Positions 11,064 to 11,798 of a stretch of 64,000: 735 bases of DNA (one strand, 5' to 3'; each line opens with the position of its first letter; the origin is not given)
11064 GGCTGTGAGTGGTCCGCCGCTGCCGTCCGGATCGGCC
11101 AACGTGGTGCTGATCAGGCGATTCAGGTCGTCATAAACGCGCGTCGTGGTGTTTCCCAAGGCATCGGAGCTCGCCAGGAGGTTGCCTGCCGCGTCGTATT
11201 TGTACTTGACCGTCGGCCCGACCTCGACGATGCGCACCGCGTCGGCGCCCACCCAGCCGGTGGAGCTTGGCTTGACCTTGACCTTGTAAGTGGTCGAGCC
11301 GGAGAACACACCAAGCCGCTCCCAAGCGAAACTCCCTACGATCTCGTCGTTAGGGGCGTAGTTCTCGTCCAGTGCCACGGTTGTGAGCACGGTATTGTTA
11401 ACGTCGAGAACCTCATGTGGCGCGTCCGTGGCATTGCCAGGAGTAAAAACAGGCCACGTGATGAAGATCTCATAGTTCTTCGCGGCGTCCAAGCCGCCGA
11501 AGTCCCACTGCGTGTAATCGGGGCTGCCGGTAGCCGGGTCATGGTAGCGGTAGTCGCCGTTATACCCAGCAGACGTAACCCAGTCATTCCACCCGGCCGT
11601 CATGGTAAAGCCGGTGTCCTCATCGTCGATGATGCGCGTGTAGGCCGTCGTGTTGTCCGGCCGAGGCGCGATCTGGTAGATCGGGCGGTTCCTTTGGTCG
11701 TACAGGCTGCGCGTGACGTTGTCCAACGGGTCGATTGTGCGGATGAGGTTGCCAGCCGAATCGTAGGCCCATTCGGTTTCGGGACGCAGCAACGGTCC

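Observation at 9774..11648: Three golvesin-like beta-sandwich modules inserted into the YD-repeat shell of the RHS toxin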

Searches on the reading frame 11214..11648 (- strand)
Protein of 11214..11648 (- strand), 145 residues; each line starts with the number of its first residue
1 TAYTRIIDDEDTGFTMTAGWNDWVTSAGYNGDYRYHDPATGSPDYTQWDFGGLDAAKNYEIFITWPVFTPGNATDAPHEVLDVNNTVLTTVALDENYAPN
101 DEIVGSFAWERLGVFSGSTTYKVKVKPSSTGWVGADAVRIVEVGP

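Call 5: search_protein_families(library=pfam, proteins=[window:11214-11648:-], max_evalue=10)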
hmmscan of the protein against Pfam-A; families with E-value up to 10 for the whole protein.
window:11214-11648:- (145 aa): 1 family
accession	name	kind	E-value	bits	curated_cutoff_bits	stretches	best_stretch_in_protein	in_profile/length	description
PF25275.1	Golvesin_C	-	1.2e-09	38.8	31.6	1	6-141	2-131/132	Golvesin C-terminal domain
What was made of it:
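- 11214..11648 (-): Module 1: Golvesin_C / xanthan-lyase C-terminal-type beta-jelly-roll domain (aa 478-622). Pfam PF25275 E=1.2e-9, above the gathering score (call 5).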

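Call 6: search_protein_families(library=ncbifam, proteins=[window:11214-11648:-], max_evalue=10)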
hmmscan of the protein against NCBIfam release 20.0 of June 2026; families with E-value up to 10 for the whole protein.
window:11214-11648:- (145 aa): 1 family
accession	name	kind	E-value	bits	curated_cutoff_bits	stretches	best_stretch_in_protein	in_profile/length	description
NF050105.1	4PPT_PptT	exception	0.018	14.3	365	1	76-140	110-171/220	4'-phosphopantetheinyl transferase PptT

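Call 17: search_solved_structures(query=A1, max_evalue=1, show_alignments=2)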
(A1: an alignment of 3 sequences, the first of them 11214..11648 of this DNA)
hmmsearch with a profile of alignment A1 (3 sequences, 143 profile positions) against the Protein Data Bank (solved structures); distinct sequences matched with E-value up to 1: 0.
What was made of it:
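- Tried and rejected: A 3-sequence module profile found nothing in PDB sequences (call 17).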

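Call 31: search_protein_families(library=pfam, alignment_id=A2, max_evalue=0.01)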
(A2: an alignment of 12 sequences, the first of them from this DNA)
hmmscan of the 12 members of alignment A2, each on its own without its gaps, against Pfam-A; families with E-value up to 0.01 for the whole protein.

A. member 1, seq(145 aa): 1 family
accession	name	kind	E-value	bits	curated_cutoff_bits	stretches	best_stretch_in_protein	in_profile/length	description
PF25275.1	Golvesin_C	-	1.2e-09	38.8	31.6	1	6-141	2-131/132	Golvesin C-terminal domain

B. families by the number of members that match (of 12 scanned): 1 family
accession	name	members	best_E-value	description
PF25275.1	Golvesin_C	8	9.2e-23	Golvesin C-terminal domain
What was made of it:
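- On Golvesin_C (Pfam PF25275) / IPR033803 CBM6-35-36-like_2: 8 of 12 modules from this protein and its relatives match, best E=9.2e-23 (call 31).
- Pfam Golvesin_C hits above threshold (calls 5, 31).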

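Call 36: search_protein_representatives(alignment_id=A2)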
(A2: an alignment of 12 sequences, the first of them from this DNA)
Query: 12 sequences, 142 profile positions. Proteins with E-value up to 0.001 (for the whole library): 7357; up to 1e-10: 3730; up to 1e-30: 880. The best 150 are listed.
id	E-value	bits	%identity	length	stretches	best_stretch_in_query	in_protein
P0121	0.0e+00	1083.3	-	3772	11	4-141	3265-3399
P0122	0.0e+00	1070.6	-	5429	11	3-141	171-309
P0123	2.0e-248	828.8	-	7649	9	3-141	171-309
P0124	7.8e-207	694.0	-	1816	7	2-141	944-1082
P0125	9.8e-204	683.9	-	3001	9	3-137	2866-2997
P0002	6.0e-182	613.3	-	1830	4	1-142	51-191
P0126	7.8e-177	596.7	-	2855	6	4-141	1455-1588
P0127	5.6e-174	587.4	-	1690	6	5-141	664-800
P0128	2.9e-164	556.0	-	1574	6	4-140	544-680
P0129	3.2e-162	549.3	-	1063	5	3-141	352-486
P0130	1.9e-161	546.8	-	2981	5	3-142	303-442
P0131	6.4e-161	545.1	-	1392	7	2-140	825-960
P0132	1.8e-154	524.2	-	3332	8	3-137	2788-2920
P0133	8.5e-152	515.6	-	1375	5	3-137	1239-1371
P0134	2.5e-151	514.0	-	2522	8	4-137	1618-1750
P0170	1.2e-116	401.6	-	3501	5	4-141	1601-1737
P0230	7.6e-90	314.7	-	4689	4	12-139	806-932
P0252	5.2e-85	299.1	-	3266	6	14-139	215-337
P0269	3.7e-80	283.3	-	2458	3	3-142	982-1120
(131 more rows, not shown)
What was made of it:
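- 7357 cluster representatives match the module profile at E<=1e-3, and 880 at E<=1e-30 (call 36).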

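Call 59: predict_structure(alignment_id=A4)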
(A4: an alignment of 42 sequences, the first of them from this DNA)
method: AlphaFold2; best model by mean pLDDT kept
length: 145 residues; sequences in the alignment: 42
mean_pLDDT: 96.8   pTM: 0.91
mean pLDDT of the five models: 96.8, 96.8, 96.5, 96.1, 95.5
residues with pLDDT >= 90: 139; 70-90: 5; 50-70: 1; < 50: 0
segments of 3 or more residues with pLDDT < 50: none
pLDDT, mean of each block of 10 residues (from residue 1): 93 98 96 97 97 98 94 97 98 98 97 98 97 98 95
secondary structure, 60 per line:
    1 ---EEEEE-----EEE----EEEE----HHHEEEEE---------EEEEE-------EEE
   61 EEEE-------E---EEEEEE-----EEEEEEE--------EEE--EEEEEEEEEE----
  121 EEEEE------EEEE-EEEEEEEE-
elements in order: E4-8 E14-16 E21-24 E32-36 E46-50 E58-64 E76-81 E87-93 E102-104 E107-116 E121-125 E132-135 E137-144
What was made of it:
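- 11214..11648 (-): AF2 pLDDT 96.8 (call 59).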

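Call 61: fold_search(model_id=the predicted structure, library=pdb)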
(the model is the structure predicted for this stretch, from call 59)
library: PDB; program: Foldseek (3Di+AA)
matches with E <= 10: 1573; with E <= 0.001: 41
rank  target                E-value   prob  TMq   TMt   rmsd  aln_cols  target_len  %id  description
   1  6f2p                  2.8e-08  1.00  0.75  0.12   3.5       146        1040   24  Structure of Paenibacillus xanthan lyase to 2.6 A resolution (released 2018-12-05)
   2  4itc                  4.2e-05  1.00  0.46  0.41   8.1       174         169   13  Crystal Structure Analysis of the K1 Cleaved Adhesin domain of Lys-gingipain (Kgp) from Porphyromonas gingivalis W83 (released 2013-09-25)
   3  8jmq_A                8.0e-05  1.00  0.59  0.52   5.6       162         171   12  Crystal structure of hinokiresinol synthase (released 2023-12-20)
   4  8jmr_A                9.0e-05  1.00  0.58  0.51   5.2       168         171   14  Crystal structure of hinokiresinol synthase in complex with 1,7-bis(4-hydroxyphenyl)hepta-1,6-dien-3-one (released 2023-12-20)
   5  8jmq_B                1.0e-04  1.00  0.58  0.51   5.2       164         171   18  Crystal structure of hinokiresinol synthase (released 2023-12-20)
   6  5e64_A                1.4e-04  1.00  0.37  0.17   8.7       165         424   11  Hemagglutinin-esterase-fusion protein structure of influenza D virus (released 2016-03-23)
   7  5e5w_A                1.7e-04  1.00  0.37  0.17   8.6       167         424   11  Hemagglutinin-esterase-fusion mutant structure of influenza D virus (released 2016-03-23)
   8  8ad2_G                1.9e-04  1.00  0.59  0.53   5.6       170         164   12  Tobacco lectin Nictaba in complex with triacetylchitotriose (released 2023-01-18)
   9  4arx_A                2.2e-04  1.00  0.65  0.19   5.2       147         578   13  Lepidoptera-specific toxin Cry1Ac from Bacillus thuringiensis ssp. kurstaki HD-73 (released 2013-05-15)
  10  4arx_B                2.2e-04  1.00  0.65  0.19   5.2       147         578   13  Lepidoptera-specific toxin Cry1Ac from Bacillus thuringiensis ssp. kurstaki HD-73 (released 2013-05-15)
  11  7zvo                  2.4e-04  1.00  0.59  0.64   4.4       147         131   16  Structure of CBM BT0996-C from Bacteroides thetaiotaomicron (released 2023-02-08)
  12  8jmr_B                2.4e-04  1.00  0.60  0.53   4.7       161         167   15  Crystal structure of hinokiresinol synthase in complex with 1,7-bis(4-hydroxyphenyl)hepta-1,6-dien-3-one (released 2023-12-20)
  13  5e64_C                2.4e-04  0.99  0.33  0.15   9.1       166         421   11  Hemagglutinin-esterase-fusion protein structure of influenza D virus (released 2016-03-23)
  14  4arx_D                3.1e-04  1.00  0.65  0.19   5.2       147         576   13  Lepidoptera-specific toxin Cry1Ac from Bacillus thuringiensis ssp. kurstaki HD-73 (released 2013-05-15)
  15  7yaq                  3.1e-04  1.00  0.55  0.54   5.6       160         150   11  Phloem lectin (PP2)C34S mutant (released 2023-03-08)
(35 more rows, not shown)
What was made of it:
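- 11214..11648 (-): Foldseek top hit 6F2P, TM 0.75 (call 61).
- On Golvesin_C (Pfam PF25275) / IPR033803 CBM6-35-36-like_2: Foldseek top hit 6F2P, E=2.8e-8, TM 0.75 (call 61).
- High-confidence model with 6F2P and CBM/lectin folds as the best structural matches (calls 59, 61). The jelly-roll fold also matches non-lectin binders such as ephrin-receptor ligand-binding domains, the gingipain adhesin and Cry domain III (call 61). Structural matches below the top hit are dominated by CBMs (call 61). The module model has pLDDT 96.8 and a CBM fold (calls 59, 61).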

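Call 62: search_solved_structures(query=A4, max_evalue=10, show_alignments=2)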
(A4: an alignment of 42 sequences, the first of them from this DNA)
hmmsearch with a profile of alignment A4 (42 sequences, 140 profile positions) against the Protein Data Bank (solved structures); distinct sequences matched with E-value up to 10: 22.
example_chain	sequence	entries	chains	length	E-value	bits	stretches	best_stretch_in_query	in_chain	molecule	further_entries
6f2p_A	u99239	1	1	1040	1.6e-16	63.8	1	2-138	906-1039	Paenibacillus xanthan lyase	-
2vtu_J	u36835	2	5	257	9e-05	25.8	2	22-86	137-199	MS2 COAT PROTEIN | COAT PROTEIN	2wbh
9oh5_A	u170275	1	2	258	0.01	19.1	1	23-86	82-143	MS2 CPM58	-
8y3v_A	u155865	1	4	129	0.037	17.3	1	24-87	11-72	Capsid protein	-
8y3n_A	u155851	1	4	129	0.099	15.9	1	24-87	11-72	Capsid protein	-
8y3t_A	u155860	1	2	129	0.14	15.4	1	24-87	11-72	Capsid protein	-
5tc1_A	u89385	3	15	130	0.27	14.5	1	24-87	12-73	Capsid protein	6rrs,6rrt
1u1y_A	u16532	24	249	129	0.28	14.5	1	24-87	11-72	Coat protein | PROTEIN (BACTERIOPHAGE MS2 COAT PROTEIN) | PROTEIN (RNA BACTERIOPHAGE MS2 COAT PROTEIN)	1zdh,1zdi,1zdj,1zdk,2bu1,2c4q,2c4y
1msc_A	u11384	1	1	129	0.28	14.5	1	24-87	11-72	BACTERIOPHAGE MS2 COAT PROTEIN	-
2bny_A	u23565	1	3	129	0.28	14.4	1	24-87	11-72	MS2 COAT PROTEIN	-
2bq5_A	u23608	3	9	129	0.28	14.4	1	24-87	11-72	COAT PROTEIN | MS2 COAT PROTEIN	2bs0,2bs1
1zse_A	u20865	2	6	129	0.28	14.4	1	24-87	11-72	Coat protein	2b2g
2b2d_A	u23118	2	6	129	0.28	14.4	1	24-87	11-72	Coat protein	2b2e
1mst_A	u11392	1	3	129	0.29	14.4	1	24-86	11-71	BACTERIOPHAGE MS2 CAPSID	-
4zor_A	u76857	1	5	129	0.32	14.3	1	24-87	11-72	Coat protein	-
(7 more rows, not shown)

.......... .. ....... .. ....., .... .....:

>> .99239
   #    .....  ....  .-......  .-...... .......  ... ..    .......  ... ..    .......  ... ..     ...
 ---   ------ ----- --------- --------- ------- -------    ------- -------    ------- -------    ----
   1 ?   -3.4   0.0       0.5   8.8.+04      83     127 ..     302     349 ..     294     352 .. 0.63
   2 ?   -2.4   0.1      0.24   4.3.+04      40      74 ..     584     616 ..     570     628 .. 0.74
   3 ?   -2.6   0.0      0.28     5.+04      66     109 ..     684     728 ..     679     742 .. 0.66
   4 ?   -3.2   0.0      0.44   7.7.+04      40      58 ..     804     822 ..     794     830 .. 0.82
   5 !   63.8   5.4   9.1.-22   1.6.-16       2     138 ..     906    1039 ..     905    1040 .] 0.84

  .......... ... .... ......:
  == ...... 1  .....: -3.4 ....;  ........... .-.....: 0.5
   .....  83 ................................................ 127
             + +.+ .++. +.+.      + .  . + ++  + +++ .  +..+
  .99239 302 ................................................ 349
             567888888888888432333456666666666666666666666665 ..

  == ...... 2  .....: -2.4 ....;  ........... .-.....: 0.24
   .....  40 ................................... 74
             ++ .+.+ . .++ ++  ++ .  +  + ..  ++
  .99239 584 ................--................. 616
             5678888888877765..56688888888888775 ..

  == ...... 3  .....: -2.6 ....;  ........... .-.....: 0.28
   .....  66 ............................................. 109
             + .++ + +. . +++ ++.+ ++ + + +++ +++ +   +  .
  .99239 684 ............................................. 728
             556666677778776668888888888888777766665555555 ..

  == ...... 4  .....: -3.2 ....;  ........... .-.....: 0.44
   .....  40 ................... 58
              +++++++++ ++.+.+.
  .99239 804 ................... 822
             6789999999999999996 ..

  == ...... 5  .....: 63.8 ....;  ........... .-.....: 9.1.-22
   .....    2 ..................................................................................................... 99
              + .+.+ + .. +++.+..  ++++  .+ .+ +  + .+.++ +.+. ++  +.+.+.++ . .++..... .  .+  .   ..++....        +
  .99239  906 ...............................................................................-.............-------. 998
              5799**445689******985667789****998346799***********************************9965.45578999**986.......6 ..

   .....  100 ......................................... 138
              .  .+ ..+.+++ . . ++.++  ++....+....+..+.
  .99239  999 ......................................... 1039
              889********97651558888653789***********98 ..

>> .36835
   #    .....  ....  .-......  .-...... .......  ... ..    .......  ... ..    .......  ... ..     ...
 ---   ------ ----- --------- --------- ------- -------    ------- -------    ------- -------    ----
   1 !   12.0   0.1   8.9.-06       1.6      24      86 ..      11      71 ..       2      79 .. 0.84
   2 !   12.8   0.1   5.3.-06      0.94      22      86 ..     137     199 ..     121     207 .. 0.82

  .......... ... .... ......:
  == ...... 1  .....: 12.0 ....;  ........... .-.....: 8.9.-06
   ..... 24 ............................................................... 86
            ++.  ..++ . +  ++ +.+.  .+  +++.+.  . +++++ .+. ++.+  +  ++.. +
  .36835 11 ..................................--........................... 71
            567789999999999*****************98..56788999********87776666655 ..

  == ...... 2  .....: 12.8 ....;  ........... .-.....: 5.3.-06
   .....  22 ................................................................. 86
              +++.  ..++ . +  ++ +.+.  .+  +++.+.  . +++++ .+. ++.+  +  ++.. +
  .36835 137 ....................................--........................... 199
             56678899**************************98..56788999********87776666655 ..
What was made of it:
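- On Golvesin_C (Pfam PF25275) / IPR033803 CBM6-35-36-like_2: The sequence profile hits 6F2P residues 906-1039 at E=1.6e-16 (call 62).
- Closest known: C-terminal domain of Paenibacillus nanensis xanthan lyase PXL. Same: The closest solved relative of the modules by sequence (E=1.6e-16) and by fold (TM 0.75, 24% identity) (calls 61, 62).
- Profile hit to 6F2P residues 906-1039, E=1.6e-16 (call 62). The closest sequence and structure relative is the terminal domain of a polysaccharide lyase (calls 61, 62). The profile hits 6F2P at E=1.6e-16 (call 62).
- Tried and rejected: A 42-sequence profile was needed to reach 6F2P (call 62).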

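Call 73: list_cluster_members(proteins=[P0269, P0170, P0230, P0252, P0087, P0281, P0285, P0287, P0307, P0004])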
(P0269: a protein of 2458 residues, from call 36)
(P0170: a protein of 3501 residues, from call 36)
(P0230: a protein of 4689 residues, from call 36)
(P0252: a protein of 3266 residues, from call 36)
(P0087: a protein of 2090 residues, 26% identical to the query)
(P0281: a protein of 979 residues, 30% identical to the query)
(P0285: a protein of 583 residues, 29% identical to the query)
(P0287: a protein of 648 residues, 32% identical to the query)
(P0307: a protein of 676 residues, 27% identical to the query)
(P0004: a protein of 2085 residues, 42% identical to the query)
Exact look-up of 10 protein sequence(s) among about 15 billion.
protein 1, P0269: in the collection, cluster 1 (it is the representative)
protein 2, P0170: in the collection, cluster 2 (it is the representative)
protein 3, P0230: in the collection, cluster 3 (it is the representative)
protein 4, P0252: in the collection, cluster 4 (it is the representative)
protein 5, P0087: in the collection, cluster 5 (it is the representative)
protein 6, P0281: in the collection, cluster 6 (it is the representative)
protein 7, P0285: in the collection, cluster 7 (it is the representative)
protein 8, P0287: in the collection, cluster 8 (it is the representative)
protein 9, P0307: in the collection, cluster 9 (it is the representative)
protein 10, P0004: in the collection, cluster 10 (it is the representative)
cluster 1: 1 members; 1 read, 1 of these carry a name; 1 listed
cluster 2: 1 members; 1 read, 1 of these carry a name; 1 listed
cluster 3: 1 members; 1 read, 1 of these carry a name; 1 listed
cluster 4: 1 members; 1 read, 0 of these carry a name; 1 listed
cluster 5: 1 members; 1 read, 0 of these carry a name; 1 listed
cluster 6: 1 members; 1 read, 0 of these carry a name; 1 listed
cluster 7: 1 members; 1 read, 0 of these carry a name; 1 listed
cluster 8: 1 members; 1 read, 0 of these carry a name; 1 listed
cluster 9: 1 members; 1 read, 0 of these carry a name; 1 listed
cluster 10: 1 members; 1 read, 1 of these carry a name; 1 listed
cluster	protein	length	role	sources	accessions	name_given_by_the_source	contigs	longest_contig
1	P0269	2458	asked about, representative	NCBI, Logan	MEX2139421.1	MAG: RHS repeat-associated core domain-containing protein [Pirellulales bacterium]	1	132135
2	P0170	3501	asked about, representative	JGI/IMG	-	RHS repeat-associated protein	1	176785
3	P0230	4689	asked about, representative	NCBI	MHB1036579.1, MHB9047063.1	MAG: golvesin C-terminal-like domain-containing protein [Pirellulales bacterium]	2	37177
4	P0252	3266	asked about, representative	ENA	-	-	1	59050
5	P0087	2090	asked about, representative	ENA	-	-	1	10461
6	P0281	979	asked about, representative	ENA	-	-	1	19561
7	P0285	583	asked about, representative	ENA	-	-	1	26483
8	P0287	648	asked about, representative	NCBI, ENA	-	-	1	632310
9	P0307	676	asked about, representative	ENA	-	-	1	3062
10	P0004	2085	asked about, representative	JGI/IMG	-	RHS repeat-associated protein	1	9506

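Call 75: find_encoding_contigs(protein=P0269, flank=8000, max_places=3)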
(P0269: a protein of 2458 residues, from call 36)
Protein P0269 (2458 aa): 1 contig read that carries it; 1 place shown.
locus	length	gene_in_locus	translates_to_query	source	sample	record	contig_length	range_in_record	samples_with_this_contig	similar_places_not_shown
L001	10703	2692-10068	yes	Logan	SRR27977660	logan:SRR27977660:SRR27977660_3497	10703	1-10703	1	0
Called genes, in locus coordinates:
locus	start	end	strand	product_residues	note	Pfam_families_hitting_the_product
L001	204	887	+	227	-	-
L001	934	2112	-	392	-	PF06722:EryCIII-like_C (weak)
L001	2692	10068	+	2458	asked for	PF25275:Golvesin_C, PF05593:RHS_repeat (weak), PF25275:Golvesin_C (weak), PF25023:TEN_YD-shell (weak), PF05593:RHS_repeat (weak), PF25023:TEN_YD-shell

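Call 79: fold_search(model_id=the predicted structure, library=viral)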
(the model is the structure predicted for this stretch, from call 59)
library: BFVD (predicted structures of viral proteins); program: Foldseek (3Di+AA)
matches with E <= 10: 1743; with E <= 0.001: 47
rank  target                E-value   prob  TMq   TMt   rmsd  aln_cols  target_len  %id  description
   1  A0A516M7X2            1.6e-05  1.00  0.60  0.59   4.8       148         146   16  (no name in the UniProt tables at hand)
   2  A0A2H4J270            3.1e-05  1.00  0.57  0.32   6.3       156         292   12  Carbohydrate esterase 2 N-terminal domain-containing protein [uncultured Caudovirales phage]
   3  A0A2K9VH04            3.5e-05  1.00  0.56  0.13   5.3       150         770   13  Minor tail protein [Gordonia phage Beenie]
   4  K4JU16                4.1e-05  1.00  0.50  0.08   5.1       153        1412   12  (no name in the UniProt tables at hand)
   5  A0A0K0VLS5            6.7e-05  1.00  0.43  0.12   7.3       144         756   17  Tail fiber protein [Klebsiella phage KLPN1]
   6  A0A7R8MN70            9.7e-05  1.00  0.48  0.13   8.3       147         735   12  (no name in the UniProt tables at hand)
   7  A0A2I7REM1            1.2e-04  1.00  0.51  0.17   6.5       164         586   15  Uncharacterized protein [Vibrio phage 1.169.O._10N.261.52.B1]
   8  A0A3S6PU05            1.2e-04  1.00  0.38  0.12   8.1       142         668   11  Tailspike 63D sialidase [Klebsiella phage 1611E-K2-1]
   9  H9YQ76                1.8e-04  1.00  0.59  0.09   5.5       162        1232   16  (no name in the UniProt tables at hand)
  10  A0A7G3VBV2            1.9e-04  1.00  0.42  0.19   6.8       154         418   12  Hydrolase [Arthrobacter phage Bumble]
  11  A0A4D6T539            2.2e-04  1.00  0.45  0.26   8.6       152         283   15  Tail fiber family protein [Klebsiella phage vB_KpnP_FZ12]
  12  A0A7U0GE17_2          2.3e-04  1.00  0.58  0.09   5.8       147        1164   14  (no name in the UniProt tables at hand)
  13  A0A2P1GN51            2.4e-04  1.00  0.46  0.16   6.6       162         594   10  Fusion protein [Wenling hoplichthys paramyxovirus]
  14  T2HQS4                2.6e-04  1.00  0.36  0.19  10.4       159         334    7  sialate O-acetylesterase (Fragment) [Influenza C virus (C/Mie/199/2012egg)]
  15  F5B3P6                2.9e-04  1.00  0.46  0.35   7.3       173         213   11  (no name in the UniProt tables at hand)
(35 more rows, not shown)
